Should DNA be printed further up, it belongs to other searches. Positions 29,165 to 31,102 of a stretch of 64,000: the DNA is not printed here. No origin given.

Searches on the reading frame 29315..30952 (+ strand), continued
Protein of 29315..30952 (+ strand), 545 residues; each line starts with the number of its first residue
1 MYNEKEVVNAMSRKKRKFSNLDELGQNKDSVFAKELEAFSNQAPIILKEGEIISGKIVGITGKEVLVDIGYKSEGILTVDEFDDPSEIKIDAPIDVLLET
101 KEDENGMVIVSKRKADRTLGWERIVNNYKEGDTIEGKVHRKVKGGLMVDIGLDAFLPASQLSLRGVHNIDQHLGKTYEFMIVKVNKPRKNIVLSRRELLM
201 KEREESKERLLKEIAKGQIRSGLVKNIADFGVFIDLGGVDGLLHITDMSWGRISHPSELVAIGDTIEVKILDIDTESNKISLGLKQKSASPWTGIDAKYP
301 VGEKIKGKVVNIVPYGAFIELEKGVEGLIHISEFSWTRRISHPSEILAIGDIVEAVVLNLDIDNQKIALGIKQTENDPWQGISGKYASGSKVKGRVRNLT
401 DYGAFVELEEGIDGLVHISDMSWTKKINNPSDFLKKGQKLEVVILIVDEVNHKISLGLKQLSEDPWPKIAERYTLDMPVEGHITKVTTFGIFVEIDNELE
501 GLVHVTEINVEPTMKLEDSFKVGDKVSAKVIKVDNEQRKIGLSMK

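Call 102: search_solved_structures(query=L017:12081-12392:+, max_evalue=10)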
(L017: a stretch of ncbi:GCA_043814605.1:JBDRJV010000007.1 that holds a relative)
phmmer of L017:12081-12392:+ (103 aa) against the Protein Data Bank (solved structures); distinct sequences matched with E-value up to 10: 31.
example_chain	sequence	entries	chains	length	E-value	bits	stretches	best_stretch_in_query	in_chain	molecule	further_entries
5ms5_A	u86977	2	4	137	0.16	15.6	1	18-102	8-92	RavZ,Microtubule-associated proteins 1A/1B light chain 3B | Microtubule-associated proteins 1A/1B light chain 3B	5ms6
5dcn_A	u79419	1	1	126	0.26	15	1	29-102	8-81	Microtubule-associated proteins 1A/1B light chain 3B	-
3vtv_A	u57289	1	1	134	0.29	14.9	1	29-102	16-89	Optineurin, microtubule-associated proteins 1A/1B light chain 3B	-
5xae_A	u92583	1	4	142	0.3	14.8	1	28-102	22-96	Microtubule-associated proteins 1A/1B light chain 3B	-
1ugm_A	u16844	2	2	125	0.32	14.7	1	31-102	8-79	Microtubule-associated proteins 1A/1B light chain 3 | Microtubule-associated proteins 1A/1B light chain 3B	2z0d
2z0e_B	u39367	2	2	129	0.34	14.6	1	31-102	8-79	Microtubule-associated proteins 1A/1B light chain 3B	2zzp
2k6q_A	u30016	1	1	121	0.37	14.5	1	32-102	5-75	Microtubule-associated proteins 1A/1B light chain 3B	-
3vtw_A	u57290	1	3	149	0.37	14.5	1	29-102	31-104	Optineurin, microtubule-associated proteins 1A/1B light chain 3B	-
9w1u_A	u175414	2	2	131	0.39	14.4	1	31-102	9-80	Microtubule-associated protein 1 light chain 3 beta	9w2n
5wrd_A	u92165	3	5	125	0.42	14.3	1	32-102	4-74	Microtubule-associated proteins 1A/1B light chain 3B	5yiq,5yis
4waa_A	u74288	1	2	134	0.49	14.1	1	31-102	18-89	Microtubule-associated proteins 1A/1B light chain 3B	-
3wao_A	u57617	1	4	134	0.5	14.1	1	31-102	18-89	Autophagy-related protein 13, Microtubule-associated proteins 1A/1B light chain 3B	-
3x0w_A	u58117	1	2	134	0.51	14.1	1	31-102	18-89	Microtubule-associated proteins 1A/1B light chain 3B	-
6j04_A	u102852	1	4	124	0.55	14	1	30-102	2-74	Microtubule-associated proteins 1A/1B light chain 3B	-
5xac_A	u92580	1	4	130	0.58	13.9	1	30-102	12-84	Microtubule-associated proteins 1A/1B light chain 3B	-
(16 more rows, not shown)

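Call 113: list_cluster_members(proteins=[L017:12081-12392:+, L017:12717-13001:+, L017:12473-12700:+, P0006, P0007])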
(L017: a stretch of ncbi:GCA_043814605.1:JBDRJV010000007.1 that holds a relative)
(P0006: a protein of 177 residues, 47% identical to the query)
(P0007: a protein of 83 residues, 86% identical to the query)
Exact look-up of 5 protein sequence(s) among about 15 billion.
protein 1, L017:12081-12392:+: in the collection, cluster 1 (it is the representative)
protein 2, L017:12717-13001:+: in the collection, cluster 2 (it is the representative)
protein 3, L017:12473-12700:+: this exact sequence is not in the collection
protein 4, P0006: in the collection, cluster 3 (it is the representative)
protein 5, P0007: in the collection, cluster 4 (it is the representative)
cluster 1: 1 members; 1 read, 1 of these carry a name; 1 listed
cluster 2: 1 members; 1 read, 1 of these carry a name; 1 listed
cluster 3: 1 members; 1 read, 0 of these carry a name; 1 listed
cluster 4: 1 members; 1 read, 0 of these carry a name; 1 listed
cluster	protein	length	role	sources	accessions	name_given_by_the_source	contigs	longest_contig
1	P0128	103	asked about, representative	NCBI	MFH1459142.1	MAG: HNH endonuclease [Candidatus Omnitrophota bacterium]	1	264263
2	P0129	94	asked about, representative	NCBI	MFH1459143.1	MAG: transposase [Candidatus Omnitrophota bacterium]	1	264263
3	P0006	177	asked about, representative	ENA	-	-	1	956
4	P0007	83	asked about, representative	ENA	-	-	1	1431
